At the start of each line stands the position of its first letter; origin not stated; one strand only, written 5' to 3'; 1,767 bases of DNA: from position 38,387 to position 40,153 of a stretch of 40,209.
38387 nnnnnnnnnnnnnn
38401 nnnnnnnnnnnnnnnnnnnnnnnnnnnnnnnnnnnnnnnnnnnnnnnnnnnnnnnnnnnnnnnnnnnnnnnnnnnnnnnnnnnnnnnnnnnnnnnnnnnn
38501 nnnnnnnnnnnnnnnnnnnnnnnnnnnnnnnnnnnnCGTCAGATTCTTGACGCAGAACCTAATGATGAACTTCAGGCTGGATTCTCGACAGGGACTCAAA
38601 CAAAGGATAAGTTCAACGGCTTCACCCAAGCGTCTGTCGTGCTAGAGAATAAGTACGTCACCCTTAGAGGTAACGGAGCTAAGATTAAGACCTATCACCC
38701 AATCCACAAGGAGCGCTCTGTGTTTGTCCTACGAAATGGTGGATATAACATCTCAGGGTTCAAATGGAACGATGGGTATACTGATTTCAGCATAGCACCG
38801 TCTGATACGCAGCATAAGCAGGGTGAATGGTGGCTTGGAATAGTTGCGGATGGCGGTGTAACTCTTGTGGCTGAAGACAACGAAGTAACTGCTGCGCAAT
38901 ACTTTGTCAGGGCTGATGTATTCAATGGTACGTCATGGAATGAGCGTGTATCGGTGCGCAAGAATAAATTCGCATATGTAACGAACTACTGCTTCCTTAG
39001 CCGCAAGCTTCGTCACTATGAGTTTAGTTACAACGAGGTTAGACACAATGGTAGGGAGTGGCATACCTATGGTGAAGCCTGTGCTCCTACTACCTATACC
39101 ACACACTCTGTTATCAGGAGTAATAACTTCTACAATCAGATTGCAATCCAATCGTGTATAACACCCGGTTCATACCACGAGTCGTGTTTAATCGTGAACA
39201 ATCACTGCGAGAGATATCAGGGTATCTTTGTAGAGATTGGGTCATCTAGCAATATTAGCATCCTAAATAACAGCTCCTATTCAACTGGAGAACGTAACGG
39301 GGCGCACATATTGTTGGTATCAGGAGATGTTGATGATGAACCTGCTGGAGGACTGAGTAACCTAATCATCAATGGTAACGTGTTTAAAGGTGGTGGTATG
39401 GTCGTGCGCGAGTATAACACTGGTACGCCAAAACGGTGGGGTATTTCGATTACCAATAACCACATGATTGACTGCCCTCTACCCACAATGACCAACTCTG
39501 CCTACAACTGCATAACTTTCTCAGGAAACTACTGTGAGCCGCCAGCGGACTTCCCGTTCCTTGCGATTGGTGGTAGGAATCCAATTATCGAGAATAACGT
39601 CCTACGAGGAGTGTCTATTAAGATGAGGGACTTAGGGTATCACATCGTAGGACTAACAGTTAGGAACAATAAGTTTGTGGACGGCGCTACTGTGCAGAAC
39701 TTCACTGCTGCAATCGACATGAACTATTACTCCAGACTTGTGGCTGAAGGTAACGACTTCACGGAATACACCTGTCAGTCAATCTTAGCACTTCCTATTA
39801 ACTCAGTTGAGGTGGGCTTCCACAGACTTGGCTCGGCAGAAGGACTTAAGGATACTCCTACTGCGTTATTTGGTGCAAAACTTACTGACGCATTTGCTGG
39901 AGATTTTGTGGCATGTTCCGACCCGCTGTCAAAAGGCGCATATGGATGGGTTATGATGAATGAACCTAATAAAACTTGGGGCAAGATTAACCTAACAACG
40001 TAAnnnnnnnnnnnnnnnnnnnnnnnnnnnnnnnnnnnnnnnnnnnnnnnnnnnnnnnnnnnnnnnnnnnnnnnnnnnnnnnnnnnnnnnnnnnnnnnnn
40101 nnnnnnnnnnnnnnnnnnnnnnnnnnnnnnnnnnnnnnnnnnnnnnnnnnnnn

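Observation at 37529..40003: Tail spike carries a large beta-helix C-terminal domain instead of a T7-type fibre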

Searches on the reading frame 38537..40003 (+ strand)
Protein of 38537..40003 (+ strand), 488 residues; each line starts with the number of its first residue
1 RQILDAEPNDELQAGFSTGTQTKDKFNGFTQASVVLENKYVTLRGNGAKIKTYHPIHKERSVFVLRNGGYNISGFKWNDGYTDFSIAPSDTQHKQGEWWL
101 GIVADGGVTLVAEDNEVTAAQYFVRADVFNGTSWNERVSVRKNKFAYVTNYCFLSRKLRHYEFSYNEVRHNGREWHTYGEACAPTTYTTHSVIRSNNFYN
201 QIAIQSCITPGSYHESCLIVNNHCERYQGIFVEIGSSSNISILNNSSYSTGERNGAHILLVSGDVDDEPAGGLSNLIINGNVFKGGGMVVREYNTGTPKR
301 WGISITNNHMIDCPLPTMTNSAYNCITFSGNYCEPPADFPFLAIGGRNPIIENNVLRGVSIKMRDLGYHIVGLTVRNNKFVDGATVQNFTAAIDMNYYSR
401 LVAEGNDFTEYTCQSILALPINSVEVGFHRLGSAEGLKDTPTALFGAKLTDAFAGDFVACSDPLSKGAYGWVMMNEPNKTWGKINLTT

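Call 61: search_solved_structures(query=A2, max_evalue=10, show_alignments=3)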
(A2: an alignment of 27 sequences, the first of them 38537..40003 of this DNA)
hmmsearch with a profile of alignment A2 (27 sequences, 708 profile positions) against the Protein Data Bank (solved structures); distinct sequences matched with E-value up to 10: 26.
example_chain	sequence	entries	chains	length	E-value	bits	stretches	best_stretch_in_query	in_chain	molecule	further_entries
9occ_G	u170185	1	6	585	1.6e-13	53.1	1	11-103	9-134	Putative tail protein gp13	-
5w6h_A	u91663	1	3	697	1.9e-12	49.6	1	23-299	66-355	tailspike protein 4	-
9vvr_A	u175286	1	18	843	1.1e-09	40.5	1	29-101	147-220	Tail spike protein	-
6nw9_A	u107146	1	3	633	1.5e-07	33.4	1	24-101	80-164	Tailspike protein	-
5w6f_A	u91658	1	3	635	1.5e-07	33.4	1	24-101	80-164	tailspike protein 3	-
9d84_A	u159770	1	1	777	3.7e-07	32.1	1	23-103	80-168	Gp48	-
4oj5_A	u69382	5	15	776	2.3e-06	29.5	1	23-101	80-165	Tailspike protein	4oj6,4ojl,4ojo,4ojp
8x8m_A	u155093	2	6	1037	5.5e-06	28.2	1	4-95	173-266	Probable tail spike protein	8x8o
9lna_A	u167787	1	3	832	5.9e-06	28.1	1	31-100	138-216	Tail fibers protein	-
9d80_D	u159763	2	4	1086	2.4e-05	26.1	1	35-100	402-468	Tail fiber protein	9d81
2vky_B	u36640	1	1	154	8.2e-05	24.3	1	4-93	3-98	TAIL PROTEIN, PIIGCN4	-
2vnl_A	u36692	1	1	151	8.3e-05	24.3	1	4-93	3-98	BIFUNCTIONAL TAIL PROTEIN, PIIGCN4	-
8eb7_0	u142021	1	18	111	0.00025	22.7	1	7-93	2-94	Tail spike protein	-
1lkt_A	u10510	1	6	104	0.00028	22.5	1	7-93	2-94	TAILSPIKE PROTEIN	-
9i4f_A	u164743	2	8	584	0.0013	20.3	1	478-562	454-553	Alpha-1,3-galactosidase PpaGal | Alpha-1,3-galactosidase B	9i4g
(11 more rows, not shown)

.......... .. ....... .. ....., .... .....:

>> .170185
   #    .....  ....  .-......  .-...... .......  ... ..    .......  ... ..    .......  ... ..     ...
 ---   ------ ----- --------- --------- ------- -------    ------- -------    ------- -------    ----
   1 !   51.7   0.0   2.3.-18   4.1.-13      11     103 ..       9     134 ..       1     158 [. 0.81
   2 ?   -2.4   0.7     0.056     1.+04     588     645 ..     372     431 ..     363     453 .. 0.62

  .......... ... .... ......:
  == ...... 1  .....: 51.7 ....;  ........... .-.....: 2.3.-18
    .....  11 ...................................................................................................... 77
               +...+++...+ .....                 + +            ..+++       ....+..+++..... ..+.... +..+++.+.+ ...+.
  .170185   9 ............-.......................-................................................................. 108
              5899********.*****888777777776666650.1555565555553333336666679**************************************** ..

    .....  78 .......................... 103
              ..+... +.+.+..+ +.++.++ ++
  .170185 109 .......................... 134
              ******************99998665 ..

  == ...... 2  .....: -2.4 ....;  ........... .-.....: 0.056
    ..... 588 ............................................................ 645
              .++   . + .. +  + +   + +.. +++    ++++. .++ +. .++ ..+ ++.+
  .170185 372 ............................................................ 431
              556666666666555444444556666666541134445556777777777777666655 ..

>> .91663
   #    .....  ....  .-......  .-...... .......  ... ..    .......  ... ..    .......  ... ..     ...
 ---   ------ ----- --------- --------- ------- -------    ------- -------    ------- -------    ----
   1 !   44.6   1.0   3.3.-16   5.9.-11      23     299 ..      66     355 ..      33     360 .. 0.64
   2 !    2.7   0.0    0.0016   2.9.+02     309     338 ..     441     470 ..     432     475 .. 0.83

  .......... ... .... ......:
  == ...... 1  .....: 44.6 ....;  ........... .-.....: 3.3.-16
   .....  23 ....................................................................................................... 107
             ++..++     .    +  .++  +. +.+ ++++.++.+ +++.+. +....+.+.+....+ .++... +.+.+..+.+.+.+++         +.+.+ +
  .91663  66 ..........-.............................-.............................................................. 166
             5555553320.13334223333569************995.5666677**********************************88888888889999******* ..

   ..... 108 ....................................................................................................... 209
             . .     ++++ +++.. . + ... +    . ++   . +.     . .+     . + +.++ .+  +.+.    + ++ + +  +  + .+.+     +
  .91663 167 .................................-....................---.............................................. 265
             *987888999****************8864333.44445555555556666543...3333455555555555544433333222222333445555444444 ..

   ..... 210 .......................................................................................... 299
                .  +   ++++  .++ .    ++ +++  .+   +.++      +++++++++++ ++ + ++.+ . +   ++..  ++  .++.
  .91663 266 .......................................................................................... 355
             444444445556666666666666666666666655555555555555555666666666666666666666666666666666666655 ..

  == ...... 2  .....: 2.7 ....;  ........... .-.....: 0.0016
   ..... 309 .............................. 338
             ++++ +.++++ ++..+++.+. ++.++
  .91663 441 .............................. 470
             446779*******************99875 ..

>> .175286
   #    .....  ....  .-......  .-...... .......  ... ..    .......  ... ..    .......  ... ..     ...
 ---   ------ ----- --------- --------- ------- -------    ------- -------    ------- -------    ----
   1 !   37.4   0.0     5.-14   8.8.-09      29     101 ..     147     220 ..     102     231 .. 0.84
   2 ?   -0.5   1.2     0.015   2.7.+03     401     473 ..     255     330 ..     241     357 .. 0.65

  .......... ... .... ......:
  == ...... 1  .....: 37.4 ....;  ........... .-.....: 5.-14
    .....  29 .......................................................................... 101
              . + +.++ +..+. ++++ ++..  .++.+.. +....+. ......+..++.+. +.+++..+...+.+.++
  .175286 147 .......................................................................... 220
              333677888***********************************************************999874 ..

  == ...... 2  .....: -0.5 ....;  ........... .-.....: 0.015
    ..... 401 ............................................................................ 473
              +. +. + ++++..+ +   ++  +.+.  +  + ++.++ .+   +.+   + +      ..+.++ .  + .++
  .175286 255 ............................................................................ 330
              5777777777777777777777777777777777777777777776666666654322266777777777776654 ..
